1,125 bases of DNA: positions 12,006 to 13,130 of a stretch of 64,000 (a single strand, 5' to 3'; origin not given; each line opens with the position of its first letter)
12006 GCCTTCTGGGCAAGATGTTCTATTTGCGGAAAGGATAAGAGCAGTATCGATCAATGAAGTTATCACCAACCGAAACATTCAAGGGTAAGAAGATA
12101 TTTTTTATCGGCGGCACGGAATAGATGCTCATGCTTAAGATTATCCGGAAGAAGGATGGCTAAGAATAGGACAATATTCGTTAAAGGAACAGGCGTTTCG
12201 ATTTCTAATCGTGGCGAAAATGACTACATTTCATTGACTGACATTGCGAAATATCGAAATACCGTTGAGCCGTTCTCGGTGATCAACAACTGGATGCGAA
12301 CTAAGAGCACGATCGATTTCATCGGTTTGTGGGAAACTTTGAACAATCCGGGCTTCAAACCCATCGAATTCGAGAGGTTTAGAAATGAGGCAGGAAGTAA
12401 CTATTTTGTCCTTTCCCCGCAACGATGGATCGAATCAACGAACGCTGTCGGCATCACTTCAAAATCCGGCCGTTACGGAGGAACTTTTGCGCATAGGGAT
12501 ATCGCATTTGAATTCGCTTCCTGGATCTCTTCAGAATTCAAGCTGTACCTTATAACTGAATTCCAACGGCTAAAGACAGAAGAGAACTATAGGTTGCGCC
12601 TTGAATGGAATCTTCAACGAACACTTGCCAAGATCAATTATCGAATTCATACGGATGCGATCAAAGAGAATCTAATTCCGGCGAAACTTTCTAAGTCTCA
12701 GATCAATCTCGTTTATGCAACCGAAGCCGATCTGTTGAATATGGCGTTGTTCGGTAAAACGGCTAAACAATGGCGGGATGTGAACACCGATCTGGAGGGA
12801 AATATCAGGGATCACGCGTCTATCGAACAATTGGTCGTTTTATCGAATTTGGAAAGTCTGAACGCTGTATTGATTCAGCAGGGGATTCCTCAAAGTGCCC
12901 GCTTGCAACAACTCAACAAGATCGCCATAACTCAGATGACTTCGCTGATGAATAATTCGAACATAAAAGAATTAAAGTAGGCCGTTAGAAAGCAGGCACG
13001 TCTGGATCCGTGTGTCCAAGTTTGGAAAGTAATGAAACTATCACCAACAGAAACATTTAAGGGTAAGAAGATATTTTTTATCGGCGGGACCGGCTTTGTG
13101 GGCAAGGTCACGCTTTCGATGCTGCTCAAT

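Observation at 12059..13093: KilA-N gene cassette inserted after codon 20 of the ElbD-like gene, with a replacement 5' end that differs only at synonymous sites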

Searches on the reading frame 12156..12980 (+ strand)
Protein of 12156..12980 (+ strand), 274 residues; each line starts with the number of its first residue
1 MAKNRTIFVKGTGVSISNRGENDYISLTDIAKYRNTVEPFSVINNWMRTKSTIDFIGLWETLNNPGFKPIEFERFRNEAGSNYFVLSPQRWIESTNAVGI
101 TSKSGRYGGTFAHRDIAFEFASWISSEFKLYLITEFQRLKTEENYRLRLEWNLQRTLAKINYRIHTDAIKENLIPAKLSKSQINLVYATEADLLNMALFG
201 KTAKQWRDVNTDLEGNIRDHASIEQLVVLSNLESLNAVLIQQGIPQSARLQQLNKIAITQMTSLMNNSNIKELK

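Call 5: search_protein_families(library=pfam, proteins=[window:12156-12980:+], max_evalue=0.01)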
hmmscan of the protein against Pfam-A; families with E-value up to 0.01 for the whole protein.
window:12156-12980:+ (274 aa): 1 family
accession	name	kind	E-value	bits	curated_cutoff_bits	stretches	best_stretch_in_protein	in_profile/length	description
PF04383.19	KilA-N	-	1.4e-20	73.5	23.8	1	16-141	9-106/107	KilA-N domain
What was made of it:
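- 12156..12980 (+): KilA-N gene, the payload; PADLOC phage-defence candidate PDC-S22. Pfam PF04383, E 1.4e-20 (call 5).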

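Call 7: find_encoding_contigs(protein=window:12156-12980:+, flank=8000, max_places=10)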
Protein window:12156-12980:+ (274 aa): 23 contigs read that carry it; 10 places shown.
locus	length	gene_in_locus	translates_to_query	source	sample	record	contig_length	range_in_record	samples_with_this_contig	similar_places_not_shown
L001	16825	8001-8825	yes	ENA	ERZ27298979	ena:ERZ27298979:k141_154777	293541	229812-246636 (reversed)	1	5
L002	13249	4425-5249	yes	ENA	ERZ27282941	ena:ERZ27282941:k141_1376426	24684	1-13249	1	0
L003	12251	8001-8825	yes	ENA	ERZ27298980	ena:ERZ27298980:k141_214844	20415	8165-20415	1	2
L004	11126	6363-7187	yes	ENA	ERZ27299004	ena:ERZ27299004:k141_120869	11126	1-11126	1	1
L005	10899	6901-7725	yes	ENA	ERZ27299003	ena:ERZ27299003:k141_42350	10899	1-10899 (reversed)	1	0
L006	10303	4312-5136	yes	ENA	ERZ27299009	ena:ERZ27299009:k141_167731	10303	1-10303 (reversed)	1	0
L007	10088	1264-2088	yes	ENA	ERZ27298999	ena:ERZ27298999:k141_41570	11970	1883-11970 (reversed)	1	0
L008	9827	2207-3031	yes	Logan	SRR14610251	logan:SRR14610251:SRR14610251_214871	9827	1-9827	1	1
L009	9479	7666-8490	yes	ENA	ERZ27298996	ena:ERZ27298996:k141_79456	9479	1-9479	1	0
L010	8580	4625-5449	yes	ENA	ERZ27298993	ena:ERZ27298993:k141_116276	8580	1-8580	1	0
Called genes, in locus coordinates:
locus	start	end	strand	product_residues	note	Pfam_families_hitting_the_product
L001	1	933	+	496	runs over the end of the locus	PF00005:ABC_tran, PF13304:AAA_21 (faint), PF00005:ABC_tran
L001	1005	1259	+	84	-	-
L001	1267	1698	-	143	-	PF13366:PDDEXK_3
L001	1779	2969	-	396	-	PF00155:Aminotran_1_2, PF01041:DegT_DnrJ_EryC1, PF01053:Cys_Met_Meta_PP (weak)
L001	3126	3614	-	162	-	PF01467:CTP_transf_like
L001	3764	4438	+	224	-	PF00702:Hydrolase, PF12710:HAD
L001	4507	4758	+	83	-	PF02604:PhdYeFM_antitox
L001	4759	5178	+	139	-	PF01850:PIN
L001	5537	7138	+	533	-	PF09861:Lar_N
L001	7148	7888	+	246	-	PF01209:Ubie_methyltran (weak), PF13489:Methyltransf_23, PF06325:PrmA (faint), PF03848:TehB (weak), PF08241:Methyltransf_11, PF08242:Methyltransf_12, PF13649:Methyltransf_25, PF13847:Methyltransf_31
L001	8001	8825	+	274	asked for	PF04383:KilA-N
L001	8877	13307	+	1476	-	PF07993:NAD_binding_4, PF03015:Sterile, PF00501:AMP-binding, PF13193:AMP-binding_C (weak), PF00550:PP-binding, PF01553:Acyltransferase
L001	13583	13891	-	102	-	-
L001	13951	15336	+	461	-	-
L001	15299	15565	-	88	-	-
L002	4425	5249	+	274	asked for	PF04383:KilA-N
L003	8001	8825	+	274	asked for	PF04383:KilA-N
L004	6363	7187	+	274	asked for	PF04383:KilA-N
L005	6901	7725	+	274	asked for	PF04383:KilA-N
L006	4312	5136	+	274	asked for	PF04383:KilA-N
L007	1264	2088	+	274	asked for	PF04383:KilA-N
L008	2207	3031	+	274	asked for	PF04383:KilA-N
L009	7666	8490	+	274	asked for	PF04383:KilA-N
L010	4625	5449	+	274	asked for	PF04383:KilA-N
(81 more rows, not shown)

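Call 8: find_homologous_proteins(query=window:12156-12980:+, max_evalue=0.00001)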
Query window:12156-12980:+ (274 aa): 8000 proteins with E <= 0.00001 among 8000 candidates; the best 120 are listed.
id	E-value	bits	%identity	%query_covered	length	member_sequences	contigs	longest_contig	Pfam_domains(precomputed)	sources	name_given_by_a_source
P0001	4.4e-176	601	100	100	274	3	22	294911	PF04383.20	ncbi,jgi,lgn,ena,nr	ncbi:MAG: KilA-N domain-containing protein [Pyrinomonadaceae bacterium]|nr:KilA-N domain-containing 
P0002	8.2e-156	535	89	100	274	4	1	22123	PF04383.20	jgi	-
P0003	1.0e-155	535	88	100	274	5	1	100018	PF04383.20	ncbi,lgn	-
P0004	1.4e-153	528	88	99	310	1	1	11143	PF04383.20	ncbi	-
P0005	9.9e-153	525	86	100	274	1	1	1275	PF04383.20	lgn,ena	-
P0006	1.6e-152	524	86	100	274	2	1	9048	PF04383.20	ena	-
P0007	3.2e-152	523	85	100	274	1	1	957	PF04383.20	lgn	-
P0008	1.6e-151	521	86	100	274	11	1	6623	PF04383.20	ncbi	-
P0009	1.7e-151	521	86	100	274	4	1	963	PF04383.20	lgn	-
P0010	7.3e-150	515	84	100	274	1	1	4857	PF04383.20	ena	-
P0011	9.0e-150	515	84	100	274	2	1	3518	PF04383.20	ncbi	-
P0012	1.7e-149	514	84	100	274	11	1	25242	PF04383.20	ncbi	-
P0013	1.2e-148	511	84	100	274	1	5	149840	PF04383.20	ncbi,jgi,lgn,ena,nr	ncbi:MAG TPA: KilA-N domain-containing protein [Pyrinomonadaceae bacterium]|nr:KilA-N domain-contain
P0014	1.4e-148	511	85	100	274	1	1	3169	PF04383.20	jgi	-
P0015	2.3e-148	510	83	100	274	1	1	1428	PF04383.20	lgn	-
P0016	2.4e-148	510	84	100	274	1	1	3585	PF04383.20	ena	-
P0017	5.9e-148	509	85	99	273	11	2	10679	PF04383.20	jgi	jgi:KilA-N domain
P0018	1.3e-147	508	85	100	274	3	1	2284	PF04383.20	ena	-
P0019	1.0e-146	505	84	100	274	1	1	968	PF04383.20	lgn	-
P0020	5.7e-145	499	82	99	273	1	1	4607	PF04383.20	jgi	jgi:KilA-N domain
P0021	2.9e-138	477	80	100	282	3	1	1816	PF04383.20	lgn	-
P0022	3.9e-138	477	77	100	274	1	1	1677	PF04383.20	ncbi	-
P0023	1.7e-137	475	78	99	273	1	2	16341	PF04383.20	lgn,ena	-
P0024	4.9e-137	473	80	98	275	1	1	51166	PF04383.20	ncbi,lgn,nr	ncbi:MAG: KilA-N domain-containing protein [Bacteroidales bacterium]|nr:KilA-N domain-containing pro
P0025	6.1e-137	473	78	100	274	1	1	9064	PF04383.20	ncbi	-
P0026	8.1e-137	473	78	100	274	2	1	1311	PF04383.20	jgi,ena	-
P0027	2.8e-136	471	77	100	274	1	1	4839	PF04383.20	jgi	-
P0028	2.8e-136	471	77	100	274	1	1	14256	PF04383.20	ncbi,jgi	ncbi:MAG: KilA-N domain-containing protein [Melioribacteraceae bacterium]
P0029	3.4e-136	471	77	100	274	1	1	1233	PF04383.20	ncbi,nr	ncbi:MAG: KilA-N domain-containing protein [Bacteroidales bacterium]|nr:KilA-N domain-containing pro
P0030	4.3e-136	470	78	100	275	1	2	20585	PF04383.20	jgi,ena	-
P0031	7.7e-136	469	78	100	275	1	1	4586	PF04383.20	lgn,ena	-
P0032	1.1e-135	469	77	100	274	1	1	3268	PF04383.20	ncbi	-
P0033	1.1e-135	469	78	100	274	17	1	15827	PF04383.20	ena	-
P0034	1.3e-135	469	77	99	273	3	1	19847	PF04383.20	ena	-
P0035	1.7e-135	468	77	100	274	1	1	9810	PF04383.20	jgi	jgi:hypothetical protein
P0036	2.7e-135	468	77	100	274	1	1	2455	PF04383.20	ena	-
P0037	2.9e-135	468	77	100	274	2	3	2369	PF04383.20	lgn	-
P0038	3.8e-135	467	75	100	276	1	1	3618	PF04383.20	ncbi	-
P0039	4.6e-135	467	77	100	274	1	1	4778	PF04383.20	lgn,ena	-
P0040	7.1e-135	466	77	100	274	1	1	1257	PF04383.20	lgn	-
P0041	1.1e-134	466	75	99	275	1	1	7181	PF04383.20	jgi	-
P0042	1.2e-134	466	77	99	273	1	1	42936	PF04383.20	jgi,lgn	jgi:hypothetical protein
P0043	1.3e-134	465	76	99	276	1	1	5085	PF04383.20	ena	-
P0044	1.6e-134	465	75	100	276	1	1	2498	PF04383.20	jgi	jgi:hypothetical protein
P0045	1.6e-134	465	77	100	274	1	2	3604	PF04383.20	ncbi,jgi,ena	-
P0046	2.0e-134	465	75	99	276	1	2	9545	PF04383.20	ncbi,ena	-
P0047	2.1e-134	465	75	99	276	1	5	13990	PF04383.20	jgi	jgi:hypothetical protein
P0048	2.1e-134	465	77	100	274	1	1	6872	PF04383.20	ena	-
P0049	2.3e-134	465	74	100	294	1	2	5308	PF04383.20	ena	-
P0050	2.3e-134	465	76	100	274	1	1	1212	PF04383.20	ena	-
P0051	2.3e-134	465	75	100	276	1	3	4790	PF04383.20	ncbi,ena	-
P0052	2.5e-134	464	77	100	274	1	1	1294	PF04383.20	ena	-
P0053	2.8e-134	464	75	100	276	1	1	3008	PF04383.20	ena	-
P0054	3.5e-134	464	75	99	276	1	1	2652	PF04383.20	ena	-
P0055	3.7e-134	464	75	99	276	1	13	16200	PF04383.20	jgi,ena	jgi:hypothetical protein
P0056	3.9e-134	464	75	100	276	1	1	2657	PF04383.20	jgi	jgi:hypothetical protein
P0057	4.0e-134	464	74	99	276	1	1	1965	PF04383.20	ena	-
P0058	4.5e-134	464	75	100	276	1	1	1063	PF04383.20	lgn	-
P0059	4.6e-134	464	77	100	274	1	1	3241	PF04383.20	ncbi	-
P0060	4.8e-134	464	77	100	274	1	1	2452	PF04383.20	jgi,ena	jgi:hypothetical protein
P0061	5.0e-134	464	75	98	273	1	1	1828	PF04383.20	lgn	-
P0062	5.6e-134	463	75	100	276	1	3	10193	PF04383.20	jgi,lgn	jgi:hypothetical protein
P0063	5.7e-134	463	76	98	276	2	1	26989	PF04383.20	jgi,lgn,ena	-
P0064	6.3e-134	463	77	100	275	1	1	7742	PF04383.20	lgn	-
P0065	6.9e-134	463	75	99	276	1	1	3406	PF04383.20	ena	-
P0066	7.4e-134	463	74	99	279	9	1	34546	PF04383.20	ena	-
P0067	8.1e-134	463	75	100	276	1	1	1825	PF04383.20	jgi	jgi:hypothetical protein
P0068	8.2e-134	463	76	100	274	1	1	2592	PF04383.20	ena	-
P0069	8.6e-134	463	77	100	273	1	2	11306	PF04383.20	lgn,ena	-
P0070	8.7e-134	463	76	99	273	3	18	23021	PF04383.20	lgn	-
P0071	1.0e-133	463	76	100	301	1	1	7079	PF04383.20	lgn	-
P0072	1.1e-133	462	74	100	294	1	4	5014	PF04383.20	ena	-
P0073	1.1e-133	462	75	100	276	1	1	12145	PF04383.20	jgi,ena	-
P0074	1.1e-133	462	75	100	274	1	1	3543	PF04383.20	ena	-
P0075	1.2e-133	462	76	98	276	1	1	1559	PF04383.20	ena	-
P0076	1.2e-133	462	75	100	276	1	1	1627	PF04383.20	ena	-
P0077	1.3e-133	462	77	100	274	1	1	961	PF04383.20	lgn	-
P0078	1.4e-133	462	75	99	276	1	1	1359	PF04383.20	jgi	jgi:hypothetical protein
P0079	1.7e-133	462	75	100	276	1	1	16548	PF04383.20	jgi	jgi:hypothetical protein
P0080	1.8e-133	462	76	98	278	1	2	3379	PF04383.20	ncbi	-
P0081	1.8e-133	462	76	100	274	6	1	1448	PF04383.20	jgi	jgi:hypothetical protein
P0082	1.8e-133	462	75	100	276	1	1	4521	PF04383.20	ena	-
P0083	1.8e-133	462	75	100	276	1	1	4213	PF04383.20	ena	-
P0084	2.0e-133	462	75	100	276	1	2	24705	PF04383.20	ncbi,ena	-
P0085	2.1e-133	461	76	98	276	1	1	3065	PF04383.20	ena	-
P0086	2.3e-133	461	77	100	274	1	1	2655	PF04383.20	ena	-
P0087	2.4e-133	461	78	97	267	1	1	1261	PF04383.20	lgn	-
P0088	2.4e-133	461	75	99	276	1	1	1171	PF04383.20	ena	-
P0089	2.8e-133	461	76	100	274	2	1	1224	PF04383.20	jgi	jgi:hypothetical protein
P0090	2.9e-133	461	76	98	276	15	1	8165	PF04383.20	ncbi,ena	-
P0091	2.9e-133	461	75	99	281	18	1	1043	PF04383.20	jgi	jgi:hypothetical protein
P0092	3.3e-133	461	75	99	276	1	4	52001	PF04383.20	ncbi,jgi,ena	ncbi:MAG: KilA-N domain-containing protein [Pirellula sp.]|jgi:hypothetical protein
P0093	3.3e-133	461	76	100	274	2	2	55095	PF04383.20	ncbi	-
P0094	3.4e-133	461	75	99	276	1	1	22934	PF04383.20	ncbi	ncbi:MAG: KilA-N domain-containing protein [bacterium]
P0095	3.6e-133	461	75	100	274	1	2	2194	PF04383.20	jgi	jgi:hypothetical protein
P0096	4.1e-133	461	75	99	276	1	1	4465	PF04383.20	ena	-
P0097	4.2e-133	460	75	98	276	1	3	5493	PF04383.20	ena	-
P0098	4.6e-133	460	75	98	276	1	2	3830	PF04383.20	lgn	-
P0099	5.2e-133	460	77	100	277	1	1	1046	PF04383.20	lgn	-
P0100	6.4e-133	460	75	99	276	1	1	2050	PF04383.20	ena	-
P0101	6.6e-133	460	75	98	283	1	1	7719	PF04383.20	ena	-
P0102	7.8e-133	460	75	100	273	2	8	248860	PF04383.20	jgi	jgi:hypothetical protein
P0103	8.9e-133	459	76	100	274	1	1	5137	PF04383.20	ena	-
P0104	9.4e-133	459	76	100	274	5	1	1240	PF04383.20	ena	-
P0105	9.6e-133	459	76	100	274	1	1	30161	PF04383.20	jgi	jgi:hypothetical protein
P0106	1.2e-132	459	76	100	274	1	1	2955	PF04383.20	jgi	jgi:hypothetical protein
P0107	1.2e-132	459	74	100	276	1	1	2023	PF04383.20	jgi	jgi:hypothetical protein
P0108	1.2e-132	459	75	99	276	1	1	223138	PF04383.20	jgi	jgi:hypothetical protein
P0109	1.3e-132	459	74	98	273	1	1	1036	PF04383.20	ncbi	-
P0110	1.3e-132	459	77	100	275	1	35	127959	PF04383.20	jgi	jgi:hypothetical protein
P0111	1.5e-132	459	75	99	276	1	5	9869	PF04383.20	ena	-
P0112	1.6e-132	459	74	98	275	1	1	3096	PF04383.20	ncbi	-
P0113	1.6e-132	459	74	100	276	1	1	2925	PF04383.20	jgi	jgi:hypothetical protein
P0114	1.7e-132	459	74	100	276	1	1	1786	PF04383.20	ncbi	ncbi:MAG: KilA-N domain-containing protein [Chthoniobacterales bacterium]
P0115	1.7e-132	458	76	100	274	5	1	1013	PF04383.20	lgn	-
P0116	1.7e-132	458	74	100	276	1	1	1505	PF04383.20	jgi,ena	-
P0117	1.8e-132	458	74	99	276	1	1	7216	PF04383.20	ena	-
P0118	1.8e-132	458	75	99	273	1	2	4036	PF04383.20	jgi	jgi:hypothetical protein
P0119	1.9e-132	458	73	100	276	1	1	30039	PF04383.20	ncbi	-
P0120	1.9e-132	458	75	100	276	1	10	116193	PF04383.20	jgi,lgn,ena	jgi:hypothetical protein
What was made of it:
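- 12156..12980 (+): All 8000 scored candidates passed E <= 1e-5 (the search cap); the best 120 are 73-100% identical and named sources span several phyla (call 8).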

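Call 16: find_related_loci(query=A1, collection=metagenome_contigs, flank=4000)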
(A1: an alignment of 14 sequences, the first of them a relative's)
Query A1 (274 aa) in metagenome_contigs; peptide patterns used: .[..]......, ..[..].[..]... (x = any residue, [..] = any of these).
600 stretches matched a pattern (row limit reached: there are more); 574 encode a relative of the query (tblastn E <= 1e-3); the best 80 are kept; 80 distinct loci.
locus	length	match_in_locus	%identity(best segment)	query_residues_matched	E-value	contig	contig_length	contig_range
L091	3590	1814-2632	75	1-273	2e-146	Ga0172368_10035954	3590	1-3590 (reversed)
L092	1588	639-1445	74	6-274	2e-153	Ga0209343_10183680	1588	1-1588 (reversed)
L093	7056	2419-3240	76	1-274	3e-140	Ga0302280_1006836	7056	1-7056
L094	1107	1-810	74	5-274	5e-153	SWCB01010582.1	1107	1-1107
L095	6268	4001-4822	73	1-274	8e-138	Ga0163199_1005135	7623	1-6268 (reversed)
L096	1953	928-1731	73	7-274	2e-145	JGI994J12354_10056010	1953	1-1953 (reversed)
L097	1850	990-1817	71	1-274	4e-145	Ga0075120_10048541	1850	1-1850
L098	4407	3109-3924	69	3-274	5e-135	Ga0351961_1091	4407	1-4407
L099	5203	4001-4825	71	1-274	6e-132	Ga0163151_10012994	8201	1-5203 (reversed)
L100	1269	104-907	72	7-274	1e-143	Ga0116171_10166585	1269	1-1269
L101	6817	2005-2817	66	3-273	2e-128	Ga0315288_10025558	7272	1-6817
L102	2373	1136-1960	69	1-274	3e-135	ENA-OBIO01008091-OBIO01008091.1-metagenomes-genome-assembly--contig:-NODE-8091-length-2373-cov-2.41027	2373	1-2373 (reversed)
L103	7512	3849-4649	69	1-267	3e-127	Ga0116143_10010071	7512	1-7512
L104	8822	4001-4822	68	1-274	6e-127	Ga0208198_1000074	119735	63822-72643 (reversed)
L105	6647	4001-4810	72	1-270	4e-127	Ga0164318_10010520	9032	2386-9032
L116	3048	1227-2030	68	7-274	2e-126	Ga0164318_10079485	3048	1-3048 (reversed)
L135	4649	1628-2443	64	1-273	4e-120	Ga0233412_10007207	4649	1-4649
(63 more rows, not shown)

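Call 25: search_solved_structures(query=A1, max_evalue=1, show_alignments=1)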
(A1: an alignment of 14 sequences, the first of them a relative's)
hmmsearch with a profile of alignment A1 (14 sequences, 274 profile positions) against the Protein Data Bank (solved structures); distinct sequences matched with E-value up to 1: 0.
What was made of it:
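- On Free-standing homing endonuclease gene: There is no PDB relative by profile search (call 25).
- A family profile finds no solved-structure relative (call 25).
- Tried and rejected: A PDB profile search found nothing (call 25).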
